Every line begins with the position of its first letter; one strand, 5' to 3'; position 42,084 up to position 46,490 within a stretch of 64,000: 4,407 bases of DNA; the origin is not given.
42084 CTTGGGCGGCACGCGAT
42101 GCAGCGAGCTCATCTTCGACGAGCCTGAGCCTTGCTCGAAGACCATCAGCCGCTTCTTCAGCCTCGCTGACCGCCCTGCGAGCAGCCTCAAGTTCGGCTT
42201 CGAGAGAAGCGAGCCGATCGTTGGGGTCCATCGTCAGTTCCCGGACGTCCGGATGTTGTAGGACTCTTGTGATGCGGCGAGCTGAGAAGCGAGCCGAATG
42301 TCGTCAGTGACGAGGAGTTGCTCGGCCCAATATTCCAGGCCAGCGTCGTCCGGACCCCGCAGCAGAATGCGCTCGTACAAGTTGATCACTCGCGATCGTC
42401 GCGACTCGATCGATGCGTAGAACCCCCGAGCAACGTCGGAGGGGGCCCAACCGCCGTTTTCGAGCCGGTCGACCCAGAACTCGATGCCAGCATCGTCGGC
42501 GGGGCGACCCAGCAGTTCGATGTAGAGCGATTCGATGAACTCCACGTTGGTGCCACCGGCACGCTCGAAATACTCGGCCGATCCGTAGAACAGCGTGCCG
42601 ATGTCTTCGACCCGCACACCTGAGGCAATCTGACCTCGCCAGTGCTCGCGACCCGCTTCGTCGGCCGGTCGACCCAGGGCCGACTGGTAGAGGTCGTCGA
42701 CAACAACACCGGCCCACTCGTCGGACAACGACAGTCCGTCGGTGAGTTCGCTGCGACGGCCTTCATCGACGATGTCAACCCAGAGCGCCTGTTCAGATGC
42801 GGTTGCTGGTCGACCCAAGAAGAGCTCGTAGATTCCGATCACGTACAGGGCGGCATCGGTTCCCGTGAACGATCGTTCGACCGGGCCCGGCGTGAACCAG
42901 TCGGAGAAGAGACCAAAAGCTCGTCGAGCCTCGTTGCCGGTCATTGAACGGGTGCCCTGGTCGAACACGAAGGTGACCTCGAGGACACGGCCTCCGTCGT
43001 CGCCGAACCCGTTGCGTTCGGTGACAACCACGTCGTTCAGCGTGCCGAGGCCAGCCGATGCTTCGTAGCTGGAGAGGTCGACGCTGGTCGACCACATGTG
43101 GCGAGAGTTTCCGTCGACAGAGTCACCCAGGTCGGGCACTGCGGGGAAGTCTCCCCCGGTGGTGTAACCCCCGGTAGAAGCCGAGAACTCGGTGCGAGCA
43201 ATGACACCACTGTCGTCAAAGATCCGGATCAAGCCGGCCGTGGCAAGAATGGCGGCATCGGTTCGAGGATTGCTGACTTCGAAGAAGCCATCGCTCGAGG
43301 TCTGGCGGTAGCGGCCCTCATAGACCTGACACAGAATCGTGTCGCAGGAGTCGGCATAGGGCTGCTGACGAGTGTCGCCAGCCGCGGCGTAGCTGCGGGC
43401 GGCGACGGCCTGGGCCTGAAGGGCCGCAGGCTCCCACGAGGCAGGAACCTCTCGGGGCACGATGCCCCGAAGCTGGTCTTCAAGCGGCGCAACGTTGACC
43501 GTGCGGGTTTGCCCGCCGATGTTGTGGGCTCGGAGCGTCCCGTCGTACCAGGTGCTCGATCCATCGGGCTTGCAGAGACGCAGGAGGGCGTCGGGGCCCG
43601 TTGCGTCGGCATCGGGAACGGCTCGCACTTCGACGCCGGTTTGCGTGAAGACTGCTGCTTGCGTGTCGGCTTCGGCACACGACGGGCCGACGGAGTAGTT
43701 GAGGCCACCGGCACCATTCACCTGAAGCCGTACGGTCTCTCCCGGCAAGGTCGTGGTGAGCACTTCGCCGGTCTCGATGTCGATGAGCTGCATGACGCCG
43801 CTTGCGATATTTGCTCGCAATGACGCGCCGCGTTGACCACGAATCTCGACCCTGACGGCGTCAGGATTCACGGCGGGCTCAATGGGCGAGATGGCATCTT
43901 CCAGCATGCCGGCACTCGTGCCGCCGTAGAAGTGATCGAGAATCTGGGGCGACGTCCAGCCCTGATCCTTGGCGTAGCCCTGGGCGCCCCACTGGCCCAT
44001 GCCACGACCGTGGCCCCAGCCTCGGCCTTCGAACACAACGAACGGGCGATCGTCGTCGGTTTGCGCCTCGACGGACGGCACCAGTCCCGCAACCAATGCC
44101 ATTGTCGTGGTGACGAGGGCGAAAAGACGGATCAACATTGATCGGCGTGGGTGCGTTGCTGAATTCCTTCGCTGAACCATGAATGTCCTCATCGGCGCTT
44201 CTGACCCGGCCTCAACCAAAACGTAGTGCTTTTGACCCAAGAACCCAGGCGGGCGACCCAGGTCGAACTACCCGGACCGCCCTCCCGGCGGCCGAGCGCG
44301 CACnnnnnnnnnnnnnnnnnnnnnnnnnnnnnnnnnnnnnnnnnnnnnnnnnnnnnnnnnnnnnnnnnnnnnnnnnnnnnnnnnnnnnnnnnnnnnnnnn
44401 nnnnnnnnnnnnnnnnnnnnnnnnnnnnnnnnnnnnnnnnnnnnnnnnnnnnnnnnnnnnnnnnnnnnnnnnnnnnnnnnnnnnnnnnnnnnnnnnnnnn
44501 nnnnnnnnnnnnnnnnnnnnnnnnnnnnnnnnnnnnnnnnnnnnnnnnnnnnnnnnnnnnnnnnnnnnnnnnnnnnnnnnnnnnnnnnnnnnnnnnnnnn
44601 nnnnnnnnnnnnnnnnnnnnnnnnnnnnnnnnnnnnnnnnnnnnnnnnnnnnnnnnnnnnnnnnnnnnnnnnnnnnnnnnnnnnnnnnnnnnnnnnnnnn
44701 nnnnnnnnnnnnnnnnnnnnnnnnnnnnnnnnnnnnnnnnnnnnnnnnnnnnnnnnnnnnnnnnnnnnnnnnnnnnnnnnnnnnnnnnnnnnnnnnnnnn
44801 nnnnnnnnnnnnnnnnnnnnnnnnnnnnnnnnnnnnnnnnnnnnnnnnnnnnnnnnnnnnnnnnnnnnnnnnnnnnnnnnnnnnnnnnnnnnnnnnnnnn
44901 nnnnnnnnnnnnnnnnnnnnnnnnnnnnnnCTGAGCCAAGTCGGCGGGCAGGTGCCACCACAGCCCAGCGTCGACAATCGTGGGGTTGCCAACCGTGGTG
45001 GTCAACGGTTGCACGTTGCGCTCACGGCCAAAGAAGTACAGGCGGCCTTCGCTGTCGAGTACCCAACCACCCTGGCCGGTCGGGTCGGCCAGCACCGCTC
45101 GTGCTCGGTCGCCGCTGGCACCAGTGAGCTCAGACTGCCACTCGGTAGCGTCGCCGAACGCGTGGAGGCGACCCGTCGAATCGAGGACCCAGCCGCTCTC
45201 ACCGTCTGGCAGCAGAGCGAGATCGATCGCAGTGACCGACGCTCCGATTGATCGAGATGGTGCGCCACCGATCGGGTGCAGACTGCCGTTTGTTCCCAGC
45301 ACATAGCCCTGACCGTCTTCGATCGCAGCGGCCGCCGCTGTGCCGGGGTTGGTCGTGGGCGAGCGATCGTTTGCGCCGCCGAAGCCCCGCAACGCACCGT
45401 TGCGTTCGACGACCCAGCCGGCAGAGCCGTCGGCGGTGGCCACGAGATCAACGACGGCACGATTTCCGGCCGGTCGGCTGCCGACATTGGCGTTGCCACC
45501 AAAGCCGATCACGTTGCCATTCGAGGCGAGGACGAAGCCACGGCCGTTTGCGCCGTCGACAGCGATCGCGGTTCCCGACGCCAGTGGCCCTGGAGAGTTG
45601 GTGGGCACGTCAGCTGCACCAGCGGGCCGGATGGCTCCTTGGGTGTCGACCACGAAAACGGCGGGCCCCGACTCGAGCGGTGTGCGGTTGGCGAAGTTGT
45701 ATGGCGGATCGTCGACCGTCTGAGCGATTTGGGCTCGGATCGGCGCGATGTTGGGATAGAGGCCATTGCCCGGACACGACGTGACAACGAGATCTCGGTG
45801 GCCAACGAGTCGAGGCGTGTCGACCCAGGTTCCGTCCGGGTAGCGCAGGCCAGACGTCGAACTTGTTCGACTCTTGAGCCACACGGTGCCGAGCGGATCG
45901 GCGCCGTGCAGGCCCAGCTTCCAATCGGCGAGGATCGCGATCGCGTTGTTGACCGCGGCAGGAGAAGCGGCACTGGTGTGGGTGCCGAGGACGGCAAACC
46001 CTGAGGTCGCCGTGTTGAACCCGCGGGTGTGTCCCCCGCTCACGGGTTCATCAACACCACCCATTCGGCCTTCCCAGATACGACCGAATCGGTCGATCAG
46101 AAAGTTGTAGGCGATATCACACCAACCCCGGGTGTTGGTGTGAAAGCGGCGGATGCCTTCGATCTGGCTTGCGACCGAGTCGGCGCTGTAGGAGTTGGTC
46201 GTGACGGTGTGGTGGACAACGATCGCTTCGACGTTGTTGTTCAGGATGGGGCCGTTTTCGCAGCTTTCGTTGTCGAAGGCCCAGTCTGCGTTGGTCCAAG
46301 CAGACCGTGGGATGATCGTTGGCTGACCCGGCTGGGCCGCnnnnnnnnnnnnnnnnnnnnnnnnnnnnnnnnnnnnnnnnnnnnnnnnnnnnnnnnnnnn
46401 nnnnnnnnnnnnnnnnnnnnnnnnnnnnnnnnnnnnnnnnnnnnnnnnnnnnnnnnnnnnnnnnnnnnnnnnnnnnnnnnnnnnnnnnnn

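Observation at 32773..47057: A conserved ~205-aa four-repeat DUF4214-type C-terminal module shared by three secreted proteins in the glycan locus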

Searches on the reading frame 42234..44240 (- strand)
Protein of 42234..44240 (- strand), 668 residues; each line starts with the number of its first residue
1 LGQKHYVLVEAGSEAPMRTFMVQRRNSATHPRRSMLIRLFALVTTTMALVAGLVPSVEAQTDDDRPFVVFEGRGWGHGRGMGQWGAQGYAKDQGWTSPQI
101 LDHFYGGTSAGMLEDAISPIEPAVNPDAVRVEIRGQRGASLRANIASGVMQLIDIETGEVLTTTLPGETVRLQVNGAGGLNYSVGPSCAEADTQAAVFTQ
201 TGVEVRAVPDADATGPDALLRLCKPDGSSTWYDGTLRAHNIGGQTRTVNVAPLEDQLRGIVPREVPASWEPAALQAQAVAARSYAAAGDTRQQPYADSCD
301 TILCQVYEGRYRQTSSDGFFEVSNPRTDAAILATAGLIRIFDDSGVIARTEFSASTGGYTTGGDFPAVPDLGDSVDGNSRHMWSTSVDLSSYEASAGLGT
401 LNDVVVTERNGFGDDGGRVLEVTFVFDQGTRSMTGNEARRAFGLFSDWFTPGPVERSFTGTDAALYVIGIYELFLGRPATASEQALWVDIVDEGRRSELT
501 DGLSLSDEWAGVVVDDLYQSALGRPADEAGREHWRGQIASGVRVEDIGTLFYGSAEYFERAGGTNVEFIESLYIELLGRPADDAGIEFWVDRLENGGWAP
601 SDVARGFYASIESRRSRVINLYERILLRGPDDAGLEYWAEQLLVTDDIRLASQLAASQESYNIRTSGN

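Call 6: search_protein_families(library=pfam, proteins=[window:42234-44240:-], max_evalue=0.01)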
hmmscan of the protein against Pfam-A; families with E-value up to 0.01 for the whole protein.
window:42234-44240:- (668 aa): 2 families
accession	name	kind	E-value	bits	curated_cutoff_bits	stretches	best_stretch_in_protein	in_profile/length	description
PF13946.11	DUF4214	-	5.6e-32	110.1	23.2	4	551-613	4-68/72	Domain of unknown function (DUF4214)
PF08486.15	SpoIID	-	3.4e-20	72.9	23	1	243-338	3-94/97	Stage II sporulation protein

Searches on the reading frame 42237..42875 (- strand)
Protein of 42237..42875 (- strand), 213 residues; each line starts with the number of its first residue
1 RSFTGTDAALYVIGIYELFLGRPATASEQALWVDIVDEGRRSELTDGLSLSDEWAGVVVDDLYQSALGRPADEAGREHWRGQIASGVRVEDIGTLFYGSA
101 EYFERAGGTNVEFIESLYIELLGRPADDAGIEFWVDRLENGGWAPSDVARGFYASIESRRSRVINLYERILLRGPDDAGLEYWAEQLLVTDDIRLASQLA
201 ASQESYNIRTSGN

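Call 40: predict_structure(alignment_id=A2)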
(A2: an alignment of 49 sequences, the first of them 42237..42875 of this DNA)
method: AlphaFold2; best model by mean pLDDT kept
length: 213 residues; sequences in the alignment: 49
mean_pLDDT: 96.3   pTM: 0.90
mean pLDDT of the five models: 96.3, 96.2, 96.1, 96.0, 95.8
residues with pLDDT >= 90: 204; 70-90: 3; 50-70: 5; < 50: 1
segments of 3 or more residues with pLDDT < 50: none
pLDDT, mean of each block of 10 residues (from residue 1): 79 97 97 97 98 98 98 98 97 98 98 98 98 98 98 98 98 98 96 97 97 67
secondary structure, 60 per line:
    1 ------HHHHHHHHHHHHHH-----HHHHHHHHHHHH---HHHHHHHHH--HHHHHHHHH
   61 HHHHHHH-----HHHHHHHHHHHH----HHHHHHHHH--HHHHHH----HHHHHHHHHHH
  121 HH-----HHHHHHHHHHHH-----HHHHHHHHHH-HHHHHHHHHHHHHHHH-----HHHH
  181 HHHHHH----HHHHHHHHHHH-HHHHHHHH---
elements in order: H7-20 H26-37 H41-49 H52-67 H73-84 H89-97 H100-105 H110-122 H128-139 H145-154 H156-171 H177-186 H191-201 H203-210

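Call 44: search_protein_representatives(alignment_id=A2)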
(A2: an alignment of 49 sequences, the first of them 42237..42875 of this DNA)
Query: 49 sequences, 240 profile positions. Proteins with E-value up to 0.001 (for the whole library): 63273; up to 1e-10: 44333; up to 1e-30: 16058. The best 150 are listed.
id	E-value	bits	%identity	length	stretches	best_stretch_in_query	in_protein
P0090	1.9e-199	675.4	-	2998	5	25-233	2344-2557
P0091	2.1e-193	655.6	-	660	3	21-236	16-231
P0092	1.8e-183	623.1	-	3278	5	25-236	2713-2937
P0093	1.1e-181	617.2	-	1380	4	31-232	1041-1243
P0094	6.3e-165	562.4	-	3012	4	25-232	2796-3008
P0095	4.0e-158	540.1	-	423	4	35-232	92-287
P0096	2.6e-157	537.4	-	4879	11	19-180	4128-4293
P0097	1.9e-156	534.6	-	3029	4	62-237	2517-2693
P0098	9.9e-152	519.2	-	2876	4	45-235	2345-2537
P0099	1.2e-151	518.9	-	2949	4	62-236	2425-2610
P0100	5.4e-146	500.4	-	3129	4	28-233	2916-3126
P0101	3.3e-145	497.8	-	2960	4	28-234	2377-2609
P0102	7.9e-144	493.3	-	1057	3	19-231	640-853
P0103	4.2e-143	490.9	-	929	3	31-234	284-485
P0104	1.3e-141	486.0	-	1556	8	82-224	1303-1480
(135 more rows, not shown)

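Call 60: search_dna_similar(query=window:42237-42875:-, collection=phages, mode=protein, max_evalue=0.001, max_rows=40)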
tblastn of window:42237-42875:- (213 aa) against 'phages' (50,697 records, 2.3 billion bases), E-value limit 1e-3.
Records with a match: 1; places in all: 1; records where one place covers at least 80% of the query: 0.
Best place of each record, by identity: <60% 1.
By first word of the organism name: EBPR 1.
By host as written in the record: - 1.
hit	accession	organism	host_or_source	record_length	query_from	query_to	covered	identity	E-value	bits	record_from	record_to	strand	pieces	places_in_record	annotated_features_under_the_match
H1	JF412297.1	EBPR siphovirus 2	-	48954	112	196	40%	31.4%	2e-5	50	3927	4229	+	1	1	gp15: protease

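Call 62: fold_search(model_id=the predicted structure, library=viral)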
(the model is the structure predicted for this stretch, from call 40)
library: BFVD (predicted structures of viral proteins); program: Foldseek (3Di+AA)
matches with E <= 10: 230; with E <= 0.001: 6
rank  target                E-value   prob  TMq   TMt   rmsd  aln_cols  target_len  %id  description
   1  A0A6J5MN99            9.4e-06  1.00  0.28  0.15  12.4       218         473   21  DUF4214 domain-containing protein [uncultured Caudovirales phage]
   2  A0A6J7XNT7            2.8e-05  1.00  0.27  0.11  13.9       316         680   19  DUF4214 domain-containing protein (Fragment) [uncultured Caudovirales phage]
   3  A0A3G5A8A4            4.1e-05  1.00  0.32  0.18   7.7       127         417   20  DUF4214 domain-containing protein [Hyperionvirus sp.]
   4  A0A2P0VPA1            4.1e-04  1.00  0.33  0.20  23.6       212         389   17  Uncharacterized protein [Tetraselmis virus 1]
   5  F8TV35                5.1e-04  1.00  0.33  0.18   9.6       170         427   23  (no name in the UniProt tables at hand)
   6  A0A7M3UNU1            6.4e-04  1.00  0.23  0.12  24.5       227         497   12  Uncharacterized protein [Pyramimonas orientalis virus]
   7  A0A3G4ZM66            3.0e-03  1.00  0.24  0.06  19.8       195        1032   21  Glycosyltransferase [Terrestrivirus sp.]
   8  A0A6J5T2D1            1.5e-02  1.00  0.24  0.04  17.3       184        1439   22  DUF4214 domain-containing protein [uncultured Caudovirales phage]
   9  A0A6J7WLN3            4.2e-02  1.00  0.33  0.25   4.3        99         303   16  DUF4214 domain-containing protein [uncultured Caudovirales phage]
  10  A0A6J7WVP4            7.8e-02  1.00  0.35  0.33   4.7       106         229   17  Uncharacterized protein [uncultured Caudovirales phage]
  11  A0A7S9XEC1            1.8e-01  0.89  0.26  0.09  12.2       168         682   13  Uncharacterized protein [Virus NIOZ-UU159]
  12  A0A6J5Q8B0            1.9e-01  0.63  0.25  0.17  12.3       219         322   16  DUF4214 domain-containing protein [uncultured Caudovirales phage]
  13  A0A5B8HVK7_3          3.3e-01  0.98  0.26  0.05  17.1       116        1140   25  DUF4214 domain-containing protein [Mimiviridae sp. ChoanoV1]
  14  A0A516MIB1            5.4e-01  0.18  0.21  0.09  19.5       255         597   12  (no name in the UniProt tables at hand)
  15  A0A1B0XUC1            7.8e-01  0.54  0.26  0.16  18.6       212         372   14  (no name in the UniProt tables at hand)
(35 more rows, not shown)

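Call 82: search_solved_structures(query=A2, max_evalue=10, show_alignments=0)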
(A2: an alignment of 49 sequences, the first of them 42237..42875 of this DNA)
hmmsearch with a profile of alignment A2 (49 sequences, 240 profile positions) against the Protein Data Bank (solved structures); distinct sequences matched with E-value up to 10: 55.
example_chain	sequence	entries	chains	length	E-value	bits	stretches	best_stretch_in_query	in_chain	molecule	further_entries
7eyd_09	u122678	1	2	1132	2.6e-25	92.1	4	10-130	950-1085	Phycobiliprotein ApcE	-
8imi_0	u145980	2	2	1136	1.3e-22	83.3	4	25-131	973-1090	ApcE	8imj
7vea_aM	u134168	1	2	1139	2.2e-22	82.5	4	25-142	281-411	Phycobiliprotein ApcE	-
7ext_03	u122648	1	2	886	1.4e-16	63.5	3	25-142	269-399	Phycobiliprotein ApcE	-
9k9w_j5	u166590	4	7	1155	1e-13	54.2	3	25-127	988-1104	Phycobiliprotein ApcE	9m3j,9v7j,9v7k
8imk_1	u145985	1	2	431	9e-13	51.1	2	67-181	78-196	ApcH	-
7sc7_BD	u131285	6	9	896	1e-12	50.9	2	24-140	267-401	Phycobiliprotein ApcE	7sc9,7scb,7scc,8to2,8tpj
9wg7_N2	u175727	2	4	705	2.4e-12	49.7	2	24-132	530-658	Phycobiliprotein ApcE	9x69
9k9w_M2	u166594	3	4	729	1.1e-11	47.5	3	11-132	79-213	Glr2806 protein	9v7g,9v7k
8wql_BB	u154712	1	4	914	1.7e-10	43.6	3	25-140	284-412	LCM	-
9k9w_a9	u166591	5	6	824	3.5e-08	36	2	12-133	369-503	Glr1262 protein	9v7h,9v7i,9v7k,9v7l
2l06_A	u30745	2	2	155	1.3e-06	30.9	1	24-140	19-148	Phycobilisome LCM core-membrane linker polypeptide | Phycobiliprotein ApcE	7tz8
5y6p_a2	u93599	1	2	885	2.1e-06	30.2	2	25-137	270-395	LCM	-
7y4l_63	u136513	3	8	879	2.3e-06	30.1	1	27-229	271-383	Phycobiliprotein ApcE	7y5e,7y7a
3osj_A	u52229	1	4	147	2.5e-06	29.9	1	24-136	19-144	Phycobilisome LCM core-membrane linker polypeptide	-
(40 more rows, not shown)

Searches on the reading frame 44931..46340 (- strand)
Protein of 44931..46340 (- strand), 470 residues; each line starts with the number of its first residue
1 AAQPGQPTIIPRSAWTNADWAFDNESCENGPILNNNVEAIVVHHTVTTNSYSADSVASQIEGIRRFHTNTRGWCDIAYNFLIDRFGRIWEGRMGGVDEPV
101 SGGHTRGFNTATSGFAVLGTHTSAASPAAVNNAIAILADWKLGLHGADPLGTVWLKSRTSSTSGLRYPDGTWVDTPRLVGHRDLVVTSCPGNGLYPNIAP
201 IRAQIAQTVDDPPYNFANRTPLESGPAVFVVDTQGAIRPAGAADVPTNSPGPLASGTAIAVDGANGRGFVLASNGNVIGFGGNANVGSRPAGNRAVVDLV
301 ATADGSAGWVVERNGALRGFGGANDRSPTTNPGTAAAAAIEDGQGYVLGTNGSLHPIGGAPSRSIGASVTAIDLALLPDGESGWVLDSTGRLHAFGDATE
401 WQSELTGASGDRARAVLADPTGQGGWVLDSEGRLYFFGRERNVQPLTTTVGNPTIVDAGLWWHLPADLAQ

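Call 50: find_homologous_proteins(query=window:44931-46340:-, max_evalue=1e-10)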
Query window:44931-46340:- (470 aa): 261 proteins with E <= 1e-10 among 8000 candidates; the best 120 are listed.
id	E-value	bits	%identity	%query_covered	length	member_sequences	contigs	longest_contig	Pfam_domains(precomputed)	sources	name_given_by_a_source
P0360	2.7e-108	381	46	97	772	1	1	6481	PF01510.31,PF27503.1,PF13946.12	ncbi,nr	ncbi:MAG: N-acetylmuramoyl-L-alanine amidase, partial [Actinomycetota bacterium]|nr:N-acetylmuramoyl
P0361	1.2e-96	343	43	93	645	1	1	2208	PF01510.31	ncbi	ncbi:MAG: N-acetylmuramoyl-L-alanine amidase, partial [Actinomycetota bacterium]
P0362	1.9e-94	335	42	97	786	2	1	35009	PF01510.31,PF27503.1,PF13946.12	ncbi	-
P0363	7.7e-90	320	42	98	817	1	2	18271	PF01510.31,PF27503.1,PF13946.12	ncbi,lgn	-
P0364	1.1e-73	267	39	96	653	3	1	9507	PF01510.31,PF27503.1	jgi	jgi:hypothetical protein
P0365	7.6e-73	264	39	96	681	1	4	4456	PF01510.31,PF27503.1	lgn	-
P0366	7.0e-71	258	39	96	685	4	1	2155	PF01510.31,PF27503.1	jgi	jgi:hypothetical protein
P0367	9.4e-67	244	39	92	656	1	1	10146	PF01510.31,PF27503.1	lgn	-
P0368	4.4e-63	232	36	94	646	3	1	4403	PF01510.31,PF27503.1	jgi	jgi:N-acetylmuramoyl-L-alanine amidase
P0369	1.9e-61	227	38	94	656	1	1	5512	PF01510.31,PF27503.1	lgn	-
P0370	3.7e-58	216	42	55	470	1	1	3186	PF01510.31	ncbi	ncbi:MAG: N-acetylmuramoyl-L-alanine amidase, partial [Acidimicrobiales bacterium]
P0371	4.9e-58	215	37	94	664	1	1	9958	PF01510.31,PF27503.1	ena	-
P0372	1.7e-53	200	49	42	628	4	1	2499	PF01510.31,PF13946.12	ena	-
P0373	2.3e-53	200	49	44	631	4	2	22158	PF01510.31,PF13946.12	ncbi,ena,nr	ncbi:MAG: DUF4214 domain-containing protein [Acidimicrobiales bacterium]|nr:DUF4214 domain-containin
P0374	2.7e-53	200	48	42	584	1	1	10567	PF01510.31,PF27503.1,PF13946.12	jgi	jgi:hypothetical protein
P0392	1.5e-48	184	46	44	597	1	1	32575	PF01510.31,PF27503.1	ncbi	-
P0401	3.4e-46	176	45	43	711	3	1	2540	PF01839.30,PF13517.13,PF01510.31,PF27503.1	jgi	-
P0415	3.3e-44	170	46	43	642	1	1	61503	PF01510.31,PF00395.26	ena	-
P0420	1.6e-43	167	46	43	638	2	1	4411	PF01510.31,PF00395.26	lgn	-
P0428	3.4e-42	163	49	35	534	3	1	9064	PF01510.31,PF17996.8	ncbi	ncbi:N-acetylmuramoyl-L-alanine amidase, partial [Streptomyces calidiresistens]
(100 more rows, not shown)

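Call 51: search_protein_families(library=pfam, proteins=[P0415, P0420, P0360, P0401, P0392, P0428], max_evalue=0.001)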
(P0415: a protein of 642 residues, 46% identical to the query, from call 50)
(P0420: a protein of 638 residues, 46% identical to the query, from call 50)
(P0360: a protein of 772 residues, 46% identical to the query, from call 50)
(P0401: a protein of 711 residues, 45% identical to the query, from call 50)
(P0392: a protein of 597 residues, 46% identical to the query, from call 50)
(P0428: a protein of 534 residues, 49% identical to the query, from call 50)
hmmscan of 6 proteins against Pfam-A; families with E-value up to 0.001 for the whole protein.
P0415 (642 aa): 2 families
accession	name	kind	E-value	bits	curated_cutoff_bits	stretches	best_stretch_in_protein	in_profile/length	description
PF00395.25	SLH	-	2.4e-31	107.9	20.8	3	515-558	1-44/44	S-layer homology domain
PF01510.30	Amidase_2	-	2.5e-12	47.7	26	1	187-336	6-130/131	N-acetylmuramoyl-L-alanine amidase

P0420 (638 aa): 2 families
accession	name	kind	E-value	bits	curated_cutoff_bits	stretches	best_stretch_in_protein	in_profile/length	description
PF00395.25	SLH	-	3.5e-24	84.9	20.8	2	511-554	1-44/44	S-layer homology domain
PF01510.30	Amidase_2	-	9.7e-13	49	26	1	182-331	6-130/131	N-acetylmuramoyl-L-alanine amidase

P0360 (772 aa): 2 families
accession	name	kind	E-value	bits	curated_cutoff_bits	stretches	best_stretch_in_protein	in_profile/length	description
PF01510.30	Amidase_2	-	1.7e-09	38.5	26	1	218-380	3-130/131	N-acetylmuramoyl-L-alanine amidase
PF13946.11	DUF4214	-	5.1e-07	30.1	23.2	1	706-749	24-68/72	Domain of unknown function (DUF4214)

P0401 (711 aa): 3 families
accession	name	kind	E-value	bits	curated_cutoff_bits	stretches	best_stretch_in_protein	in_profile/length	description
PF01839.29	FG-GAP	-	1.1e-22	79.8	22.1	1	617-638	4-25/37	FG-GAP repeat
PF13517.12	FG-GAP_3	-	9.1e-21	74.7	26.9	2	480-538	1-61/61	FG-GAP-like repeat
PF01510.30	Amidase_2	-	1.6e-13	51.5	26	1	251-401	6-130/131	N-acetylmuramoyl-L-alanine amidase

P0392 (597 aa): 1 family
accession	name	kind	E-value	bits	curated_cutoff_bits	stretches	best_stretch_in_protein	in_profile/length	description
PF01510.30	Amidase_2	-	5.2e-12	46.7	26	1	192-345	2-130/131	N-acetylmuramoyl-L-alanine amidase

P0428 (534 aa): 2 families
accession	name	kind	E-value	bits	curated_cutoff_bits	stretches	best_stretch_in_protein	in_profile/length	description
PF01510.30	Amidase_2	-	4.5e-16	59.8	26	1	59-215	5-130/131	N-acetylmuramoyl-L-alanine amidase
PF17996.7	CE2_N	-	3.8e-06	27.4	27.9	1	449-515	19-81/108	Carbohydrate esterase 2 N-terminal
